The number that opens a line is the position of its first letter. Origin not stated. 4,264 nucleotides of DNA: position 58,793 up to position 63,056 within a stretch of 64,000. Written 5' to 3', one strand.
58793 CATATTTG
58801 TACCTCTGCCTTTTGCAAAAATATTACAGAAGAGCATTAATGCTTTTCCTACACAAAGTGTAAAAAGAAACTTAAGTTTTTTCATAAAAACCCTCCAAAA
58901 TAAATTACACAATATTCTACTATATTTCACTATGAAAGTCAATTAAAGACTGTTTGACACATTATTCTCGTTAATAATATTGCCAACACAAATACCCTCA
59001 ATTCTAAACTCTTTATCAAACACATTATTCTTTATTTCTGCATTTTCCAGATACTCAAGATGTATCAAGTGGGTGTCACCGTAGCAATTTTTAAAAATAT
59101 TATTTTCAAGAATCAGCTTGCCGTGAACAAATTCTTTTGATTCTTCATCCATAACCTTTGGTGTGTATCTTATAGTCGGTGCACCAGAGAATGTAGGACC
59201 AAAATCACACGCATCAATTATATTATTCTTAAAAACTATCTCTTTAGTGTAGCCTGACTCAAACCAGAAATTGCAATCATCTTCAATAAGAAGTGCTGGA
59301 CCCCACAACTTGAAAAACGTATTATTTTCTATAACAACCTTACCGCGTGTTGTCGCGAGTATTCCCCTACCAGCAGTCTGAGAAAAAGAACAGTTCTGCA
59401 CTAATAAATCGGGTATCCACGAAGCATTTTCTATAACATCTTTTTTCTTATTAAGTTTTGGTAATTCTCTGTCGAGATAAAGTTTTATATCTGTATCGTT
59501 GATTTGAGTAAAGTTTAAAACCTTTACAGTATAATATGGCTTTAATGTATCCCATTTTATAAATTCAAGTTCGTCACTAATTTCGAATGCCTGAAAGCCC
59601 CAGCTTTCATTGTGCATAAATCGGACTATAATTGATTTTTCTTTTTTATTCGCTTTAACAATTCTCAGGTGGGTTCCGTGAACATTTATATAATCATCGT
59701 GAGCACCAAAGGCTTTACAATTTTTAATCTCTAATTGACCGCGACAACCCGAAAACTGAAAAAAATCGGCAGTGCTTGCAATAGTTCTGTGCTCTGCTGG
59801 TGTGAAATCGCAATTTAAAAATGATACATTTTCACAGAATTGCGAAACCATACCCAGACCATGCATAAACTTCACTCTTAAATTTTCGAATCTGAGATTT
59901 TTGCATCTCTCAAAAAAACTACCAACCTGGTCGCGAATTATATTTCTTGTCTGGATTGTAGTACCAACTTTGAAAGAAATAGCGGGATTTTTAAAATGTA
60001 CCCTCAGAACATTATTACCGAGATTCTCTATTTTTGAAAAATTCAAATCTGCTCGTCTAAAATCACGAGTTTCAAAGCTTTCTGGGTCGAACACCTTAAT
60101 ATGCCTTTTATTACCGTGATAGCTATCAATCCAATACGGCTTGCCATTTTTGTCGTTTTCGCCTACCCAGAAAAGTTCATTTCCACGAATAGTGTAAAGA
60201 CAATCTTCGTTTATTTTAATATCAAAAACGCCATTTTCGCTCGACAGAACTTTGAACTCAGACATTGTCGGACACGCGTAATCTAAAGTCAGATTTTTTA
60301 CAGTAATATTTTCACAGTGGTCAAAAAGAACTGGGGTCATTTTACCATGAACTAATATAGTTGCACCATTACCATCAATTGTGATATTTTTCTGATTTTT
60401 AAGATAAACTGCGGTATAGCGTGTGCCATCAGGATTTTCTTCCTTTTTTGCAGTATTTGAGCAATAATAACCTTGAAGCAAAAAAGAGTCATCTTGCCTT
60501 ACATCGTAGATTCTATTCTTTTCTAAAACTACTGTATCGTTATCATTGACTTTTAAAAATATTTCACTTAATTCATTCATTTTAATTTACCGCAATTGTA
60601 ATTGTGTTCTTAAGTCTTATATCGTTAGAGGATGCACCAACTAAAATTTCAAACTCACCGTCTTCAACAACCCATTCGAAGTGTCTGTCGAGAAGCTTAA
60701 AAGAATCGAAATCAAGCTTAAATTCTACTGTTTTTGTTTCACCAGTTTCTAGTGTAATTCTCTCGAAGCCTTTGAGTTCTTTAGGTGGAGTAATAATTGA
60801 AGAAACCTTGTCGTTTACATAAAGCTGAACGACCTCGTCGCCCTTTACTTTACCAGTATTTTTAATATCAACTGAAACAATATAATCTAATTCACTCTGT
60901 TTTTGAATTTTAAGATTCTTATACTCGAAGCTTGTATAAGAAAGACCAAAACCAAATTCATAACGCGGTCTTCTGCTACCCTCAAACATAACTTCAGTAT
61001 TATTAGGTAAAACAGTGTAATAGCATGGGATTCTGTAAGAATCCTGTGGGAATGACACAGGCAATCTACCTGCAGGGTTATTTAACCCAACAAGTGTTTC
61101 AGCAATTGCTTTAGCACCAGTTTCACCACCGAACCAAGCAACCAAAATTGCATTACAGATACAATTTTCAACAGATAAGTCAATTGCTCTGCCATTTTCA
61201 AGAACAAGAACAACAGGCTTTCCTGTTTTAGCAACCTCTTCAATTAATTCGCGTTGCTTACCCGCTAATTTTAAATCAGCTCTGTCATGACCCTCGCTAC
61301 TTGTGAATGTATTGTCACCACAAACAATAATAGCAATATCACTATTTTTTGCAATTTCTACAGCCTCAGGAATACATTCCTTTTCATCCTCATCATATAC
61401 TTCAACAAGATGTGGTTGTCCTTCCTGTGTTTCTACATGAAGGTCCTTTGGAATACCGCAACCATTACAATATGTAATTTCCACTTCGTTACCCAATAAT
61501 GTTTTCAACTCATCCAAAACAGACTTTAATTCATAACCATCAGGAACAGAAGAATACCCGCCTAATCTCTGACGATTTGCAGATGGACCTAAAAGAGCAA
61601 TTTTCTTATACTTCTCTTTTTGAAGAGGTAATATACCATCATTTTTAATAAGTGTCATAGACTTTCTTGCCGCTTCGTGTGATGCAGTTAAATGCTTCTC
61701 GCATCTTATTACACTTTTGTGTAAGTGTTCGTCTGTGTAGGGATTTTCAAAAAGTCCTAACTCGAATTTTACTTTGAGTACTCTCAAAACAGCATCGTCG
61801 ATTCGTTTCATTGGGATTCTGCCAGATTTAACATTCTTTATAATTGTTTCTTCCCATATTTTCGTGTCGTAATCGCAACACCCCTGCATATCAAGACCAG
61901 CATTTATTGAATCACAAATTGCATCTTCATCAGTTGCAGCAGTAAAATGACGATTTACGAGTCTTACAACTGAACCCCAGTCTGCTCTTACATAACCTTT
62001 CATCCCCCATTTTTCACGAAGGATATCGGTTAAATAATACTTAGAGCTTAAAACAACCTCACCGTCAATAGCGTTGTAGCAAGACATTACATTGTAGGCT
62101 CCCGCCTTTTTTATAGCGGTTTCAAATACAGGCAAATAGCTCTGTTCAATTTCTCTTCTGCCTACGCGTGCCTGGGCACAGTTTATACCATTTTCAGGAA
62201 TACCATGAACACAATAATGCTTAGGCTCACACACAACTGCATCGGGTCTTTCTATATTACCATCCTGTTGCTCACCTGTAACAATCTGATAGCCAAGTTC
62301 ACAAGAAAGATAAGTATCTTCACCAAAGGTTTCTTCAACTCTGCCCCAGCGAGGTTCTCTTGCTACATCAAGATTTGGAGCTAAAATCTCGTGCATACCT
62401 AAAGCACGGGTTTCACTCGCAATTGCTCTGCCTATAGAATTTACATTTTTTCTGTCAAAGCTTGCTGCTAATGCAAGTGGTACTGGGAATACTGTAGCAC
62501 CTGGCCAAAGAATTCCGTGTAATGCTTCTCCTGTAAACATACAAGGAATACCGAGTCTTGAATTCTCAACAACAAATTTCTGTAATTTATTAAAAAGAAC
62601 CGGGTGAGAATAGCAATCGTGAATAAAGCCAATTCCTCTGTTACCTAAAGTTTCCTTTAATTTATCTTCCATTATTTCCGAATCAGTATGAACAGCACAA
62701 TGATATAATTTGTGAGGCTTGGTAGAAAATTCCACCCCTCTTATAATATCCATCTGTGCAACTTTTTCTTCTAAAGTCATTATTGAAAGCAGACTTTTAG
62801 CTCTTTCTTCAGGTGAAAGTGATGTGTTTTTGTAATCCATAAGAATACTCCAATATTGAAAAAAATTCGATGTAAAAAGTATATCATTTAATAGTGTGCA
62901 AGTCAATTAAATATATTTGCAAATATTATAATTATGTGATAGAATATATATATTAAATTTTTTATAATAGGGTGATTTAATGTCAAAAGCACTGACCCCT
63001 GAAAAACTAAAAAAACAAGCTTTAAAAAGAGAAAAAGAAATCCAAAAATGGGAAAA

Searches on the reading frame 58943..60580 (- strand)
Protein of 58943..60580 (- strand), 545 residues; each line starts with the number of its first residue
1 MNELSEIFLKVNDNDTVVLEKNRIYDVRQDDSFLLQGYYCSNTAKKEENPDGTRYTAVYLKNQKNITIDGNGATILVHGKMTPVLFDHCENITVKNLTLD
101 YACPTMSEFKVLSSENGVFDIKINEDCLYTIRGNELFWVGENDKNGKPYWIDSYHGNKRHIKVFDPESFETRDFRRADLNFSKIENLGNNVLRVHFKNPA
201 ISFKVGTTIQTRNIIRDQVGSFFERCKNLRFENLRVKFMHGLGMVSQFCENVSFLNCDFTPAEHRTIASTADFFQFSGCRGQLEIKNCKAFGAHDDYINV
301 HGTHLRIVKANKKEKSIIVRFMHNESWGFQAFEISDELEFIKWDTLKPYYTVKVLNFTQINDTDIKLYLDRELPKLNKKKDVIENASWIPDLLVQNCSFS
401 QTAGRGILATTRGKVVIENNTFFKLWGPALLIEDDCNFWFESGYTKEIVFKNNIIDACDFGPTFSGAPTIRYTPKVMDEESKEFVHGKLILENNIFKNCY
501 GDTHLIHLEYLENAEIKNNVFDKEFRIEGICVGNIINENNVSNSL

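Call 39: search_protein_families(library=pfam, proteins=[window:58943-60580:-], max_evalue=0.001)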
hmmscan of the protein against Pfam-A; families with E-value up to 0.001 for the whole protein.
window:58943-60580:- (545 aa): 3 families
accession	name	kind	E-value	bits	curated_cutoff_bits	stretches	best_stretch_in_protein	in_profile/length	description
PF23764.1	Beta-barrel_GLAA-B_II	-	8.1e-16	58.4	28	1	317-383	2-67/67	GLAA-B beta-barrel domain II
PF13229.12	Beta_helix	-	5.2e-12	46.1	25.9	1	385-543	7-155/158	Right handed beta helix region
PF23763.2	Beta-barrel_GLAA-B_I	-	2.9e-06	27.8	28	1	107-208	1-94/95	GLAA-B beta-barrel domain I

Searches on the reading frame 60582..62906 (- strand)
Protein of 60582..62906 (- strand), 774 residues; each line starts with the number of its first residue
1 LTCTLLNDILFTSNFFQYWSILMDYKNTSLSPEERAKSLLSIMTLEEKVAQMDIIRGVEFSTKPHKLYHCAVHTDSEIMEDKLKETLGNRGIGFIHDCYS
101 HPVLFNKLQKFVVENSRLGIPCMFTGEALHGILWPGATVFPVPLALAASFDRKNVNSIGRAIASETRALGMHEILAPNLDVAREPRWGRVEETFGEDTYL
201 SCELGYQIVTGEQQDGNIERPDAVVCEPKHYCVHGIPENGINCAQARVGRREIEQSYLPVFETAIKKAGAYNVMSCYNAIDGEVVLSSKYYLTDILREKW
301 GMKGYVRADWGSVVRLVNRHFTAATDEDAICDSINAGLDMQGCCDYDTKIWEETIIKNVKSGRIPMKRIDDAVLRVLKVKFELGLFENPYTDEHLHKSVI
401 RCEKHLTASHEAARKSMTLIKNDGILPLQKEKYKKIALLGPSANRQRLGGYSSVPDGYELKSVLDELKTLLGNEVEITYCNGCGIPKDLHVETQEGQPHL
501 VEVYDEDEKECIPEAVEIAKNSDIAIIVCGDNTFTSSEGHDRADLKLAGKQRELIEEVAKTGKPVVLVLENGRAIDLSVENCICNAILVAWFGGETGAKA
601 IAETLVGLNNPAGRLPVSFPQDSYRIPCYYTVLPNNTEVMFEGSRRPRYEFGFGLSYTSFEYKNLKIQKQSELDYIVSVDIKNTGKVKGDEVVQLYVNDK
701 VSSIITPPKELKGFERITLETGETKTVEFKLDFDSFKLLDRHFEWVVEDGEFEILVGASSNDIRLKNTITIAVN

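Call 39: search_protein_families(library=pfam, proteins=[window:60582-62906:-], max_evalue=0.001)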
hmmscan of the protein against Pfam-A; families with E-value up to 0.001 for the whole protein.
window:60582-62906:- (774 aa): 3 families
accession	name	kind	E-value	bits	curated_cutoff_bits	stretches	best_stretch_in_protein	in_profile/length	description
PF00933.27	Glyco_hydro_3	-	1.4e-58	199.3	27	1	44-379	1-316/316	Glycosyl hydrolase family 3 N terminal domain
PF01915.27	Glyco_hydro_3_C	-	3.1e-50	171.4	31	1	417-657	1-200/200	Glycosyl hydrolase family 3 C-terminal domain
PF14310.12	Fn3-like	-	6.1e-25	87.6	25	1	691-760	1-71/71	Fibronectin type III-like domain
